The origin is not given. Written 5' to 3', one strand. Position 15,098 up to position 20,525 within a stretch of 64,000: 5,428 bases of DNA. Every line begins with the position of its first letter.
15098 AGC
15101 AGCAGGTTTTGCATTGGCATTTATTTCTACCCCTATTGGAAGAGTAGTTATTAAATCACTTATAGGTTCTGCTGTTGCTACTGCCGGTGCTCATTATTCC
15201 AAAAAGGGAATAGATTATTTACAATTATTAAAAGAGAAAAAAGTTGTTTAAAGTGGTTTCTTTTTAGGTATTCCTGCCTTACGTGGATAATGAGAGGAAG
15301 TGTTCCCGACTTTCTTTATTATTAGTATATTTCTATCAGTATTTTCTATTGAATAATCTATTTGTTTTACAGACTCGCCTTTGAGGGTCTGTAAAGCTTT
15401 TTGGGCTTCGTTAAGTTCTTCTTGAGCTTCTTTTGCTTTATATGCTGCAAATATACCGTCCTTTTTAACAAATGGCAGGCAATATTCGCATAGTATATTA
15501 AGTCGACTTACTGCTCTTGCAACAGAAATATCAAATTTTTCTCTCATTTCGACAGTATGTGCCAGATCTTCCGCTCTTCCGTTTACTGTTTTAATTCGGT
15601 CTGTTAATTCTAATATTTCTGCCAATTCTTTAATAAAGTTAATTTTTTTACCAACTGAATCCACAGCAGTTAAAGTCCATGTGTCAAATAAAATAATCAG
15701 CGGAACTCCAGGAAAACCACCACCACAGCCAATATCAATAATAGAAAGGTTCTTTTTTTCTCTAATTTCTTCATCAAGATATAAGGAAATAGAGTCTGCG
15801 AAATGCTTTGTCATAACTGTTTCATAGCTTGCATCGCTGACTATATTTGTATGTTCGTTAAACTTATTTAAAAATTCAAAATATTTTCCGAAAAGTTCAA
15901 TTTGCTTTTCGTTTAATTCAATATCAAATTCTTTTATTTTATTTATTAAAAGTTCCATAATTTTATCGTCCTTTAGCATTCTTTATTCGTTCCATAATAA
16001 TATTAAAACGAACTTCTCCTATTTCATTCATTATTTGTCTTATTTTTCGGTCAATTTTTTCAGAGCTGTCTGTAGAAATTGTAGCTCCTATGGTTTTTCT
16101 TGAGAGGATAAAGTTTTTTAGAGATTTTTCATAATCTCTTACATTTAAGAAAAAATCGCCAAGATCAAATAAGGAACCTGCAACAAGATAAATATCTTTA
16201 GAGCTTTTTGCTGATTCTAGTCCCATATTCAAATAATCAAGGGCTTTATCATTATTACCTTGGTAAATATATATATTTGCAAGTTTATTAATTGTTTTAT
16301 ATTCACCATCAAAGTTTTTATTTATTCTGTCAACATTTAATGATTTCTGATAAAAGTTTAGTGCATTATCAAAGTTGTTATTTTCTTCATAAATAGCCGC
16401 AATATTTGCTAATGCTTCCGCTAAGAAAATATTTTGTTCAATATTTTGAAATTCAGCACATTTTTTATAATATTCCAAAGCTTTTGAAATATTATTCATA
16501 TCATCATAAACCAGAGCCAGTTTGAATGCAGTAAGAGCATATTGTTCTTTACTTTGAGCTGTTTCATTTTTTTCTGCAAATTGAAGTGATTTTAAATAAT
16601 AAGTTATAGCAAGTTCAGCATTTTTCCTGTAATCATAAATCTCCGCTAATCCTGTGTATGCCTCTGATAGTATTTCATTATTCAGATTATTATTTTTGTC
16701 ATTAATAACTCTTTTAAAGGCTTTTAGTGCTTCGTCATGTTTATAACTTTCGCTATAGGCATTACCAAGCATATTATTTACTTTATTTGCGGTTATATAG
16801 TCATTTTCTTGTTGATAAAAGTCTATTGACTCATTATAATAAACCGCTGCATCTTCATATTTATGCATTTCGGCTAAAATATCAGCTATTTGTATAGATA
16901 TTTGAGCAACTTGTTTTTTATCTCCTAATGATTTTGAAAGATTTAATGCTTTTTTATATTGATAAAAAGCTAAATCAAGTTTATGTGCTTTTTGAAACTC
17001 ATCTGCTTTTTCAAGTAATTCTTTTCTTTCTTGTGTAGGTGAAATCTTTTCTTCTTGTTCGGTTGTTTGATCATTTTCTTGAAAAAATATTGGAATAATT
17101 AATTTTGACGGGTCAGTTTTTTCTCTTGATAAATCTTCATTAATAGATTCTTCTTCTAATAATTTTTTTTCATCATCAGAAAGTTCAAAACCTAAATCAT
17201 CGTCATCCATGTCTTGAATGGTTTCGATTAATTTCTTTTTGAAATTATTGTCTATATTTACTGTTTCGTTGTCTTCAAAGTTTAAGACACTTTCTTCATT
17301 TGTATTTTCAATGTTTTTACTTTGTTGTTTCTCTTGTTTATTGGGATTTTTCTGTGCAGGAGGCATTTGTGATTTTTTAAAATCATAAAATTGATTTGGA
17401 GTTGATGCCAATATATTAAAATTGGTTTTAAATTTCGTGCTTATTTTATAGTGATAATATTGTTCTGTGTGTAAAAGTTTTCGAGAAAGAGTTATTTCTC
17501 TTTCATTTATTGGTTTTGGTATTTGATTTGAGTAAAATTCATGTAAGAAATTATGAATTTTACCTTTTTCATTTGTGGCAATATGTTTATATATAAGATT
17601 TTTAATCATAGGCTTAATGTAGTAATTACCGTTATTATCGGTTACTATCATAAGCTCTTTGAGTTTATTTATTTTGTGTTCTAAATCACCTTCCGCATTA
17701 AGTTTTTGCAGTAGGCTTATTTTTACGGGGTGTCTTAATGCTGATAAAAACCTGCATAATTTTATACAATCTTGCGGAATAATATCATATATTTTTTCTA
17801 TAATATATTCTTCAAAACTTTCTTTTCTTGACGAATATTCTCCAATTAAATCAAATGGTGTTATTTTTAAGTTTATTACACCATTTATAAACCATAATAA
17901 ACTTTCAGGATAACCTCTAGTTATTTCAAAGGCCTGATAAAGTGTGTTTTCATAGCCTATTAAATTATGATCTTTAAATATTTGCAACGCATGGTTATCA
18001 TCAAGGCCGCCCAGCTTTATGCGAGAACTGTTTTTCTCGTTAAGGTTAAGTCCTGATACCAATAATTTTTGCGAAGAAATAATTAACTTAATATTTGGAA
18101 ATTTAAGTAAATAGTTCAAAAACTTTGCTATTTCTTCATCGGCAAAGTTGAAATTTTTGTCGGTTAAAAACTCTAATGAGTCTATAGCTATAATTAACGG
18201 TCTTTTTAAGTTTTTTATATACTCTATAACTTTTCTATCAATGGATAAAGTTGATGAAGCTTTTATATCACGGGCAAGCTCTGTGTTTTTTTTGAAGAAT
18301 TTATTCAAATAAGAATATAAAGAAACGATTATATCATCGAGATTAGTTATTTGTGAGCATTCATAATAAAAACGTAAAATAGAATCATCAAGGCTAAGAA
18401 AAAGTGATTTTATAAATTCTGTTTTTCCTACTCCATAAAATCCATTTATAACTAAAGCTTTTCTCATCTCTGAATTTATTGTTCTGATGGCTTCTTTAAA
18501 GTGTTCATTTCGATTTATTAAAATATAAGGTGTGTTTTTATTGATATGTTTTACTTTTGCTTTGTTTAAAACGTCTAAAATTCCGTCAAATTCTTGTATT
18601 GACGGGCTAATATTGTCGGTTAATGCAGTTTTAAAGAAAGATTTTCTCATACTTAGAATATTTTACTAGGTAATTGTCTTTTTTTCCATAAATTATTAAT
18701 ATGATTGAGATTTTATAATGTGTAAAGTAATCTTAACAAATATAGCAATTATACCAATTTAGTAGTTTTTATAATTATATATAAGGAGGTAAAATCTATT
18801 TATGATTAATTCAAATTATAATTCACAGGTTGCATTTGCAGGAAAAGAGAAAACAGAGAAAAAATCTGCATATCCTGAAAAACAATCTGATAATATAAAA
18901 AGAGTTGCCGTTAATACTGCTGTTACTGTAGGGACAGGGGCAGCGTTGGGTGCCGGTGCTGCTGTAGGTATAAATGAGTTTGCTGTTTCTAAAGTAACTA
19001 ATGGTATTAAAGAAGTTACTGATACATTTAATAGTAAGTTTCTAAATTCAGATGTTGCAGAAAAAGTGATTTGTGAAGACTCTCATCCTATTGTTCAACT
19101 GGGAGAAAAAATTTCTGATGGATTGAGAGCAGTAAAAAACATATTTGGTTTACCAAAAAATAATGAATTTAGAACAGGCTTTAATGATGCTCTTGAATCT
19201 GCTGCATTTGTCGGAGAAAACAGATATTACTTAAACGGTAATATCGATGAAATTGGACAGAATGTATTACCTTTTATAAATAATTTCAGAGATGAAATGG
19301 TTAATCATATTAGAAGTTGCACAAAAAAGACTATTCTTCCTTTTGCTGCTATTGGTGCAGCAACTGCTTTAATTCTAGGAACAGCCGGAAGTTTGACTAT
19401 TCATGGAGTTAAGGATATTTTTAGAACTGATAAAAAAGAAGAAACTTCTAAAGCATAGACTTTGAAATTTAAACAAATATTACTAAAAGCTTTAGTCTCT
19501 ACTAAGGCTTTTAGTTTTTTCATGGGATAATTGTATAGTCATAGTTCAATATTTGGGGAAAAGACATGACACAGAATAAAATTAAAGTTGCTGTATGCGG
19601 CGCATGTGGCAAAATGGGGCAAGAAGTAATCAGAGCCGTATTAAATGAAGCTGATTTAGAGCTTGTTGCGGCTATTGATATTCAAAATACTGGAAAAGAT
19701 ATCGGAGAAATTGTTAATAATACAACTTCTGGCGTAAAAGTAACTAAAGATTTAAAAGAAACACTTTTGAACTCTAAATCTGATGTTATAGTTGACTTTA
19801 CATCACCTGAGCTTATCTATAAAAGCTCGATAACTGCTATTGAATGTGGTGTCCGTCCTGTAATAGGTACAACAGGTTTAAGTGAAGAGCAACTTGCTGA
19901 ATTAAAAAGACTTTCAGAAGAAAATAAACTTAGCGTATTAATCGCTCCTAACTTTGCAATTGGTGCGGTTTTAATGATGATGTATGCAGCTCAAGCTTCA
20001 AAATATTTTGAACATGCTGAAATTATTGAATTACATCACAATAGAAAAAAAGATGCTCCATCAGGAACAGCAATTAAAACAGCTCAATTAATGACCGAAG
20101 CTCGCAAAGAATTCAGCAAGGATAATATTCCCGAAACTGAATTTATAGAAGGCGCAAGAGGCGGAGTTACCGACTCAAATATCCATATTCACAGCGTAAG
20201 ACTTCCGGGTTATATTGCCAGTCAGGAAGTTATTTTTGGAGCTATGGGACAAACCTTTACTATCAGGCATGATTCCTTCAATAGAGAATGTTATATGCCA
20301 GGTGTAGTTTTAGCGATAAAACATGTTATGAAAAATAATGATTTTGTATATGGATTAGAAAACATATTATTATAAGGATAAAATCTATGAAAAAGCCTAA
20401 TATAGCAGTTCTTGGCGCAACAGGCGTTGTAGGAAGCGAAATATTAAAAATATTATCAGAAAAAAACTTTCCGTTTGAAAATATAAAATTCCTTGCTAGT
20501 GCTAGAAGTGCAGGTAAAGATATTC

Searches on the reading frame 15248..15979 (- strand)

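Call 67: search_protein_families(library=pfam, proteins=[window:15248-15979:-], max_evalue=0.001)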
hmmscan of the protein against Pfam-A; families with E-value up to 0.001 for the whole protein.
window:15248-15979:- (243 aa): 4 families
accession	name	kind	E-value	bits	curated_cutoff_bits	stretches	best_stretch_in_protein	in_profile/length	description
PF02527.21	GidB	-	7.1e-42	143.3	27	1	26-204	1-171/184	rRNA small subunit methyltransferase G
PF13847.12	Methyltransf_31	-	1.8e-07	31.4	27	1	75-199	2-128/145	Methyltransferase domain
PF13649.12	Methyltransf_25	-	0.00036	21.6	27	1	80-155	1-71/97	Methyltransferase domain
PF13679.12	Methyltransf_32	-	0.00052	20.4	27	0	58-153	7-106/143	Methyltransferase domain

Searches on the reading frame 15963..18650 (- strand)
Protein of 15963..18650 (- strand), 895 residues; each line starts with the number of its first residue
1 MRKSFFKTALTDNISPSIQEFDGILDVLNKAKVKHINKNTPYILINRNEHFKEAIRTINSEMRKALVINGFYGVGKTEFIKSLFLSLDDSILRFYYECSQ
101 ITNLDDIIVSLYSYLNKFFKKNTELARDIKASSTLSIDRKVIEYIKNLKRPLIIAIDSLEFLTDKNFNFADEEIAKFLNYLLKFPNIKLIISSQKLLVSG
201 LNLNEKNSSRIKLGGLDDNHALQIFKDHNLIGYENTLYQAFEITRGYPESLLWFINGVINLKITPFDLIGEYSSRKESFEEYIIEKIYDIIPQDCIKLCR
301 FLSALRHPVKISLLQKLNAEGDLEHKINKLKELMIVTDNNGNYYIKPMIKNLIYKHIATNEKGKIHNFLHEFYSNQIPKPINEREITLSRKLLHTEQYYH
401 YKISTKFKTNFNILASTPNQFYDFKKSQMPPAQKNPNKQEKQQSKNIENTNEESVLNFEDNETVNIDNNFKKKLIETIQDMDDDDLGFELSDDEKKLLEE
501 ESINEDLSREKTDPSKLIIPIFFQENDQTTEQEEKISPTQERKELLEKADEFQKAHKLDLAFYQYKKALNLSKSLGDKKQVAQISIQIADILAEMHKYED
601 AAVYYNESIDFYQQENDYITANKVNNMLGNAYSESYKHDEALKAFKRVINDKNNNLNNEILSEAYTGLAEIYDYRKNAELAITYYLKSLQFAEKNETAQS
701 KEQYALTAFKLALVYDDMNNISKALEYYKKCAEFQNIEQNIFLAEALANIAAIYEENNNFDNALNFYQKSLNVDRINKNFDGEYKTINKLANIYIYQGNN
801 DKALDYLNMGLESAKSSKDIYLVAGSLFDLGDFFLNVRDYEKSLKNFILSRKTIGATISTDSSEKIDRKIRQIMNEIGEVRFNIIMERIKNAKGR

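Call 67: search_protein_families(library=pfam, proteins=[window:15963-18650:-], max_evalue=0.001)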
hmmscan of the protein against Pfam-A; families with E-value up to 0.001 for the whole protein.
window:15963-18650:- (895 aa): 13 families
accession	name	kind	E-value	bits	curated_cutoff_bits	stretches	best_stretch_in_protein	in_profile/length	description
PF13424.12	TPR_12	-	7.9e-28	96.9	30.1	5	744-815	3-76/77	Tetratricopeptide repeat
PF00515.34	TPR_1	-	2.6e-18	65.4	27.8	1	744-774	1-31/34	Tetratricopeptide repeat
PF07719.23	TPR_2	-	4.1e-18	64.4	27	0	744-774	1-31/34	Tetratricopeptide repeat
PF13181.12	TPR_8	-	1.2e-13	50.5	25.7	0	744-775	1-32/34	Tetratricopeptide repeat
PF13176.12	TPR_7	-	1.6e-12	46.9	27.9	0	746-775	1-30/36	Tetratricopeptide repeat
PF13374.12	TPR_10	-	2.5e-11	43.6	27.5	0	744-772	2-30/42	Tetratricopeptide repeat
PF13428.12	TPR_14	-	5.6e-08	33.2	23.5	0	789-825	6-42/44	Tetratricopeptide repeat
PF14938.12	SNAP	-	9.9e-07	28.9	25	1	532-655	64-188/282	Soluble NSF attachment protein, SNAP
PF17874.7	TPR_MalT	-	5.9e-06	26.2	45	0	704-809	79-186/336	MalT-like TPR region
PF13401.12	AAA_22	-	1.2e-05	26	27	1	63-187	5-110/130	AAA domain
PF13432.12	TPR_16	-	8.2e-05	23.4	32.7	0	627-692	2-61/65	Tetratricopeptide repeat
PF13174.12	TPR_6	-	0.0002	22.2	26.3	0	709-732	4-27/33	Tetratricopeptide repeat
PF25201.1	nSTAND6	-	0.00032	21.2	27.7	1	47-192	4-143/148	Novel STAND NTPase 6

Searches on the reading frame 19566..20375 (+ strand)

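Call 67: search_protein_families(library=pfam, proteins=[window:19566-20375:+], max_evalue=0.001)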
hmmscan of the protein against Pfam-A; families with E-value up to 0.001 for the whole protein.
window:19566-20375:+ (269 aa): 5 families
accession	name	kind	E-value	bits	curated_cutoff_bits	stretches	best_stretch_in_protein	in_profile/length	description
PF01113.26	DapB_N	-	9.4e-37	126.3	25.6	1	6-130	1-124/124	Dihydrodipicolinate reductase, N-terminus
PF05173.19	DapB_C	-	2.4e-34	118.5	27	1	133-268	1-121/121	Dihydrodipicolinate reductase, C-terminus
PF01408.29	GFO_IDH_MocA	-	2e-05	25.7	24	1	6-99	1-89/120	Oxidoreductase family, NAD-binding Rossmann fold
PF03447.22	NAD_binding_3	-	4.2e-05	24.7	24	1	14-123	2-112/116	Homoserine dehydrogenase, NAD binding domain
PF01118.30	Semialdhyde_dh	-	0.00019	22.2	26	1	7-77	1-72/121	Semialdehyde dehydrogenase, NAD binding domain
